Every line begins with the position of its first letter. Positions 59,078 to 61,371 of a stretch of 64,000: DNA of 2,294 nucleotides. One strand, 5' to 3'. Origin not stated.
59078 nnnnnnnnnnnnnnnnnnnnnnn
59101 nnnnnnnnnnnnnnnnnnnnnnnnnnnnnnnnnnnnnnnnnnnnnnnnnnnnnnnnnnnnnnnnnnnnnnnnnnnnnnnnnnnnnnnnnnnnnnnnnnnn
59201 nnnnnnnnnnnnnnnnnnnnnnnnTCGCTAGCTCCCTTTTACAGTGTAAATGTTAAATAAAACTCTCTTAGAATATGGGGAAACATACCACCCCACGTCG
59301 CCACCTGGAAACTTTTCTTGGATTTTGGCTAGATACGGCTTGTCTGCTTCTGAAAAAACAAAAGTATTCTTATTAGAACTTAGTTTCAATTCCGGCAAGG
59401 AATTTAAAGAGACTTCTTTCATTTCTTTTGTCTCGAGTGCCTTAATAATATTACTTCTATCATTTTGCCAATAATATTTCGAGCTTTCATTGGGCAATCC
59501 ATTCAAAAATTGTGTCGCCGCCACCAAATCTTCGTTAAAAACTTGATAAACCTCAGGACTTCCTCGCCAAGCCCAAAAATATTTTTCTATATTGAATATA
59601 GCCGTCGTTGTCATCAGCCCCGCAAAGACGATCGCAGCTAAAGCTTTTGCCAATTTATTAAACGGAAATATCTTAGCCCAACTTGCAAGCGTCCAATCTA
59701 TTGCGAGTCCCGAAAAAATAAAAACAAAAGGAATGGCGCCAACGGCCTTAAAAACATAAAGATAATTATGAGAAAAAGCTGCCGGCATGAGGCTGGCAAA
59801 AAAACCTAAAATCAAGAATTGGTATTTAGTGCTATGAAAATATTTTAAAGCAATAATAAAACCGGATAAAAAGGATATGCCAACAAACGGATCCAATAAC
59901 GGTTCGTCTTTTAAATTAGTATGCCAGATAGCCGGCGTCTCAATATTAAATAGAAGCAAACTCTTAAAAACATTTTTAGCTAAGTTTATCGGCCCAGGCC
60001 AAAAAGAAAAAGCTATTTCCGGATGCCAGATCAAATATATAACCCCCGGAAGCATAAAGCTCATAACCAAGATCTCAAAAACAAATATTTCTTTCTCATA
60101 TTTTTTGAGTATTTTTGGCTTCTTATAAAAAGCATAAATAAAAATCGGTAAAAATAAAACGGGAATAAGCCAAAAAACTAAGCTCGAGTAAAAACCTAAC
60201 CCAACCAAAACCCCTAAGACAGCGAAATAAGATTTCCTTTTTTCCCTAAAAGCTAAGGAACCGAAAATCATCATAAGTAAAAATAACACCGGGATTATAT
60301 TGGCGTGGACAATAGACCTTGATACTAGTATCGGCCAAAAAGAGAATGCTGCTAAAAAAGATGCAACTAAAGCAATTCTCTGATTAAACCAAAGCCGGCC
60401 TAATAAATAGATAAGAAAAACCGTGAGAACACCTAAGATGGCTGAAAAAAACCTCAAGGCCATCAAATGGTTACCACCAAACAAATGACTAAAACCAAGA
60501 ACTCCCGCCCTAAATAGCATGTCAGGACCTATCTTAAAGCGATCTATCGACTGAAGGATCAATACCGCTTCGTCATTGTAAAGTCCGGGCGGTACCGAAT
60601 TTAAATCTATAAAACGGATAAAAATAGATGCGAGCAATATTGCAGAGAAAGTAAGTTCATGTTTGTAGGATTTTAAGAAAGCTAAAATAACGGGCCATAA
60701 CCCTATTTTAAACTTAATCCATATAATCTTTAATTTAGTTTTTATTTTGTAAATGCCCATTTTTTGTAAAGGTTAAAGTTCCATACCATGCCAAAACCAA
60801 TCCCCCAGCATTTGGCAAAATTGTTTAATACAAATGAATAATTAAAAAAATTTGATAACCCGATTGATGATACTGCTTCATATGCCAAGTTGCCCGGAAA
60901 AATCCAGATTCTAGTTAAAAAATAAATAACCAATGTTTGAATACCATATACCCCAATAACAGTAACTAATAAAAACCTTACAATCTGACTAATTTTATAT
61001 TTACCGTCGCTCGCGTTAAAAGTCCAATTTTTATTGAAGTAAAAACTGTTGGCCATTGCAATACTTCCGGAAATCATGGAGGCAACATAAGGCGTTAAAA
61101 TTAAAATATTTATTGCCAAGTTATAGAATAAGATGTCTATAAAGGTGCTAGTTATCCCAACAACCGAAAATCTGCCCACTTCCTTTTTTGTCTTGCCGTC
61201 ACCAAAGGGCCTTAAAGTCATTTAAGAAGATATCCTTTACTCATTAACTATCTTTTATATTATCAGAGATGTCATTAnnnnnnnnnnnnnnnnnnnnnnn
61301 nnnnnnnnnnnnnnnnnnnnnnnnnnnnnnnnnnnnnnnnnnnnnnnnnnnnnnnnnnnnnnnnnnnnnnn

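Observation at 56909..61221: GtrA/GtrB/GT-C-type glycosylation module with a GT2-GT-C fusion enzyme, inserted between dnaB and ybaB-recR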

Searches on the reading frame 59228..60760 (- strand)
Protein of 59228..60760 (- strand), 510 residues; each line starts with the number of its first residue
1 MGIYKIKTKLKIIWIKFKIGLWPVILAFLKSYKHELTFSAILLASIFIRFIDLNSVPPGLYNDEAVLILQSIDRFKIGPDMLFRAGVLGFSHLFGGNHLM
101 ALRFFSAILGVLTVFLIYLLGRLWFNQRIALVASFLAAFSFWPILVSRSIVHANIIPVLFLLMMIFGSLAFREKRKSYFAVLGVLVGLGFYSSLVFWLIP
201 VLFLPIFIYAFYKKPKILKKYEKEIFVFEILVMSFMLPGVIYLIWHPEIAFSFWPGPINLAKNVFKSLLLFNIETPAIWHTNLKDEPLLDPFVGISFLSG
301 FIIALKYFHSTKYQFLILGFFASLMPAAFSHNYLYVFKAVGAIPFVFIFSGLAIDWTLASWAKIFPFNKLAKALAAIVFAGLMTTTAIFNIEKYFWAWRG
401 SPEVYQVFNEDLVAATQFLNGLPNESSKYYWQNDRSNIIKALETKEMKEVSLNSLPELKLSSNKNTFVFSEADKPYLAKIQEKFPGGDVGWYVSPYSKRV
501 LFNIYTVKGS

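Call 3: search_protein_families(library=pfam, proteins=[window:59228-60760:-], max_evalue=0.01)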
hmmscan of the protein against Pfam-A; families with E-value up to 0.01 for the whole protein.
window:59228-60760:- (510 aa): 2 families
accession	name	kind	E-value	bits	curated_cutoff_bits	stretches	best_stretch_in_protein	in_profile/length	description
PF13231.12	PMT_2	-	2.3e-14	54.4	26.1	1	90-233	13-151/160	Dolichyl-phosphate-mannose-protein mannosyltransferase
PF02366.24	PMT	-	5.2e-08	33.2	22.7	1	78-245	61-236/245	Dolichyl-phosphate-mannose-protein mannosyltransferase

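Call 4: search_protein_families(library=ncbifam, proteins=[window:59228-60760:-], max_evalue=0.01)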
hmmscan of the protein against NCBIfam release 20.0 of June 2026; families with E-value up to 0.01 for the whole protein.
window:59228-60760:- (510 aa): 0 families

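Call 8: list_cluster_members(proteins=[P0001, window:59228-60760:-, window:60742-61221:-])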
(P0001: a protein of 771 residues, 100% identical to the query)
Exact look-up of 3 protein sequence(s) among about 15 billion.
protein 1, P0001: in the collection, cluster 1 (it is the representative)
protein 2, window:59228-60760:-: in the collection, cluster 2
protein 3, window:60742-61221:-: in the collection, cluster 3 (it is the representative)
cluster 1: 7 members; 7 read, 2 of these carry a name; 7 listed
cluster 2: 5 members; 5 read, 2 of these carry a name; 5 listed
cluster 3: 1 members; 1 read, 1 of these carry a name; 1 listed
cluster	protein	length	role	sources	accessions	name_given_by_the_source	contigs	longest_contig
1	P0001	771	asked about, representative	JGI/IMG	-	-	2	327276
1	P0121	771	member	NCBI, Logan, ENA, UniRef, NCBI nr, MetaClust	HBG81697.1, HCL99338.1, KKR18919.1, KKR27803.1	TPA: hypothetical protein DDW69_02535 [candidate division CPR2 bacterium] | Glycosyl transferase family protein n=1 Tax=candidate division CPR2 bacterium ... | MAG: hypothetical protein UT47_C0001G0309 [candidate division CPR2 bacterium ...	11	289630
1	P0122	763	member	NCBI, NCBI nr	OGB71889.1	hypothetical protein A2Y26_05510 [candidate division CPR2 bacterium GWD2_39_7] | MAG: hypothetical protein A2Y26_05510 [candidate division CPR2 bacterium GWD2_39_7]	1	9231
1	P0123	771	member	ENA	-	-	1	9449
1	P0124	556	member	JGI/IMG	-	-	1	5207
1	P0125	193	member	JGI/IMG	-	-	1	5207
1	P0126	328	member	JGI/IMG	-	-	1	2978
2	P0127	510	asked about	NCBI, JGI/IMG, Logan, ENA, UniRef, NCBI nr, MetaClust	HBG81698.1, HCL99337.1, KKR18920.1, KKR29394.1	TPA: hypothetical protein DDW69_02540 [candidate division CPR2 bacterium] | Glycosyl transferase family 39 n=1 Tax=candidate division CPR2 bacterium ... | MAG: hypothetical protein UT47_C0001G0310 [candidate division CPR2 bacterium ...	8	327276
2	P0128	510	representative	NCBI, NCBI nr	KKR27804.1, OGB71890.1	hypothetical protein A2Y26_05515 [candidate division CPR2 bacterium GWD2_39_7] | MAG: hypothetical protein UT60_C0036G0003 [candidate division CPR2 bacterium ...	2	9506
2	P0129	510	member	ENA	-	-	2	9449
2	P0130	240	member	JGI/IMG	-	-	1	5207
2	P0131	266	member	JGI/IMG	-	-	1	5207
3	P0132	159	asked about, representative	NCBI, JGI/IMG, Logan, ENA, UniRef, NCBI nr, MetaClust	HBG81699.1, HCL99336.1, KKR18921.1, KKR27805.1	TPA: hypothetical protein DDW69_02545 [candidate division CPR2 bacterium] | Putative membrane protein n=1 Tax=candidate division CPR2 bacterium GW2011_GWC1_41_48 ... | MAG: Teichoic acid glycosylation protein [candidate division CPR2 bacterium ...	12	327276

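Call 45: search_solved_structures(query=window:59228-60760:-, max_evalue=1, show_alignments=1)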
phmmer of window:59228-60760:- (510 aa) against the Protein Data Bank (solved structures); distinct sequences matched with E-value up to 1: 0.

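Call 53: find_homologous_proteins(query=window:59228-60760:-, max_evalue=0.00001)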
Query window:59228-60760:- (510 aa): 9 proteins with E <= 0.00001 among 8000 candidates.
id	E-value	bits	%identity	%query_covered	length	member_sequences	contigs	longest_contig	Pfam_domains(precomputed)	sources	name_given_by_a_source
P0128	0.0e+0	1115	99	100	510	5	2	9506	PF02366.25,PF13231.13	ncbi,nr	ncbi:hypothetical protein A2Y26_05515 [candidate division CPR2 bacterium GWD2_39_7]|nr:MAG: hypothet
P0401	1.1e-144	501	48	100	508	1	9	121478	PF13231.13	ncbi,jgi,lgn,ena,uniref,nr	ncbi:MAG: hypothetical protein UT66_C0032G0003 [candidate division CPR2 bacterium GW2011_GWC1_39_9]|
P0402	4.2e-142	493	47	100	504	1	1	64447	PF13231.13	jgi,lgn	-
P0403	1.7e-140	487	48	100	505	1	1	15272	PF13231.13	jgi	jgi:4-amino-4-deoxy-L-arabinose transferase-like glycosyltransferase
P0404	4.5e-31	127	30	90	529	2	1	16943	PF02366.25,PF13231.13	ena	-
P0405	3.1e-13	68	27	87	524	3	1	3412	PF13231.13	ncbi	-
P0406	4.0e-9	54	24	78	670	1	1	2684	PF13231.13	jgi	jgi:4-amino-4-deoxy-L-arabinose transferase-like glycosyltransferase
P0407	4.9e-8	50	25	55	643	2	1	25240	PF13231.13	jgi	jgi:4-amino-4-deoxy-L-arabinose transferase-like glycosyltransferase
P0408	2.6e-6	45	22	75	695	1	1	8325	PF13231.13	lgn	-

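Call 98: predict_structure(alignment_id=A6)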
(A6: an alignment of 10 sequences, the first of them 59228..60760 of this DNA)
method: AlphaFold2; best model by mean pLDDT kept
length: 510 residues; sequences in the alignment: 10
mean_pLDDT: 73.2   pTM: 0.75
mean pLDDT of the five models: 73.2, 73.0, 72.9, 72.5, 71.4
residues with pLDDT >= 90: 58; 70-90: 262; 50-70: 158; < 50: 32
segments of 3 or more residues with pLDDT < 50: 1-4, 55-60, 143-149, 279-283, 402-407
pLDDT, mean of each block of 10 residues (from residue 1): 49 52 69 86 84 52 57 57 71 67 74 91 92 87 47 70 86 82 81 61 58 61 77 77 71 72 75 56 58 88 89 82 73 61 87 90 77 83 83 63 50 73 82 67 69 82 85 82 88 74 82
secondary structure, 60 per line:
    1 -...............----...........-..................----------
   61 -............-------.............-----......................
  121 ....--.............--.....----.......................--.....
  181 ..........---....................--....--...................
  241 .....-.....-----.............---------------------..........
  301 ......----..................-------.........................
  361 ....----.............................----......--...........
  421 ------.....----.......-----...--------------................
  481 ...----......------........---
elements in order: H2-16 H21-31 H33-50 H62-73 H81-93 H99-124 H127-139 H142-146 H151-173 H176-190 H194-213 H216-219 H222-245 H247-251 H257-269 H291-306 H311-328 H336-364 H369-397 H402-407 H410-420 E427-431 H436-442 E448-450 E465-470 H471-483 E488-493 E500-507

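Call 100: fold_search(model_id=the predicted structure, library=pdb)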
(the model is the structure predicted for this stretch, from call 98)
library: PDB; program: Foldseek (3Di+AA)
matches with E <= 10: 217; with E <= 0.001: 24
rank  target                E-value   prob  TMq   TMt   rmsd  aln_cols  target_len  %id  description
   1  6ezn_F                3.5e-08  1.00  0.55  0.45  10.0       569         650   14  Cryo-EM structure of the yeast oligosaccharyltransferase (OST) complex (released 2018-01-17)
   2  3wak                  1.3e-07  1.00  0.53  0.33  12.6       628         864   16  Crystal structure of the Archaeoglobus fulgidus oligosaccharyltransferase (O29867_ARCFU) in the apo form (released 2013-10-30)
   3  5gmy_A                1.6e-07  1.00  0.56  0.36  12.5       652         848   16  Crystal structure of the Archaeoglobus fulgidus oligosaccharyltransferase (O29867_ARCFU) tethered with an acceptor pep (released 2017-02-01)
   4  7e9s_A                3.0e-07  1.00  0.53  0.34  11.8       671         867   13  Archaeal oligosaccharyltransferase AglB from Archaeoglobus fulgidus in complex with an inhibitory peptide and a dolich (released 2021-09-08)
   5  7oci_F                4.5e-07  1.00  0.52  0.43  10.2       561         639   13  Cryo-EM structure of yeast Ost6p containing oligosaccharyltransferase complex (released 2022-02-16)
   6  9n9j_I                7.8e-07  1.00  0.51  0.40  10.8       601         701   13  Structure of a GRP94 folding intermediate engaged with a CCDC134- and FKBP11-bound secretory translocon (released 2025-11-19)
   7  8agc_A                8.4e-07  1.00  0.49  0.38   9.7       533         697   14  Structure of yeast oligosaccharylransferase complex with lipid-linked oligosaccharide and non-acceptor peptide bound (released 2022-12-07)
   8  3waj                  9.6e-07  1.00  0.51  0.35  12.8       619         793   15  Crystal structure of the Archaeoglobus fulgidus oligosaccharyltransferase (O29867_ARCFU) complex with Zn and sulfate (released 2013-10-30)
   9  8age_A                1.0e-06  1.00  0.52  0.43   9.7       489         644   14  Structure of yeast oligosaccharylransferase complex with acceptor peptide bound (released 2022-12-07)
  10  8pn9_A                1.4e-06  1.00  0.54  0.44  10.3       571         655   14  Structure of human oligosaccharyltransferase OST-A complex bound to NGI-1 (released 2024-05-08)
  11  8agb_A                1.7e-06  1.00  0.54  0.45  10.9       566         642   13  Structure of yeast oligosaccharylransferase complex with lipid-linked oligosaccharide bound (released 2022-12-07)
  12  6s7o_A                2.0e-06  1.00  0.58  0.46  10.4       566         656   14  Cryo-EM structure of human oligosaccharyltransferase complex OST-A (released 2019-12-18)
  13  6ftg_5                2.0e-06  1.00  0.52  0.43  12.5       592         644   13  Subtomogram average of OST-containing ribosome-translocon complexes from canine rough microsomal membranes (released 2018-03-21)
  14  6c26_A                2.4e-06  1.00  0.53  0.43  11.1       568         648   13  The Cryo-EM structure of a eukaryotic oligosaccharyl transferase complex (released 2018-01-31)
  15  8b6l_I                2.6e-06  1.00  0.55  0.43   9.4       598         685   14  Subtomogram average of the human Sec61-TRAP-OSTA-translocon (released 2022-12-07)
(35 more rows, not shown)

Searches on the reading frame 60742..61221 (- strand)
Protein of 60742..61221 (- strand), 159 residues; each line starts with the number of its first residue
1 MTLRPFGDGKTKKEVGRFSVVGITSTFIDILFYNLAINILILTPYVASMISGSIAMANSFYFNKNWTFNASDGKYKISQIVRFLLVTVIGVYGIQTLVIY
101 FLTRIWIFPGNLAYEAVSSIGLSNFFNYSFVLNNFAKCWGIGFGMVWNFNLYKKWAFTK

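Call 3: search_protein_families(library=pfam, proteins=[window:60742-61221:-], max_evalue=0.01)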
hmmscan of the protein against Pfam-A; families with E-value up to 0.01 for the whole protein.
window:60742-61221:- (159 aa): 2 families
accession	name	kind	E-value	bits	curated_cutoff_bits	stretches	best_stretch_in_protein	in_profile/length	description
PF04138.20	GtrA_DPMS_TM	-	4.9e-18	65.9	26.1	1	17-157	1-117/117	GtrA/DPMS, transmembrane domain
PF19164.5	DUF5846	-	0.0088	16.5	27.7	0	26-80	44-97/117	Family of unknown function (DUF5846)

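Call 4: search_protein_families(library=ncbifam, proteins=[window:60742-61221:-], max_evalue=0.01)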
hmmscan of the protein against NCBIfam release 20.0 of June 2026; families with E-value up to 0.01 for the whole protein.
window:60742-61221:- (159 aa): 0 families

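Call 94: search_solved_structures(query=window:60742-61221:-, max_evalue=10, show_alignments=1)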
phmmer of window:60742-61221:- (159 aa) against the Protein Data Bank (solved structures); distinct sequences matched with E-value up to 10: 0.
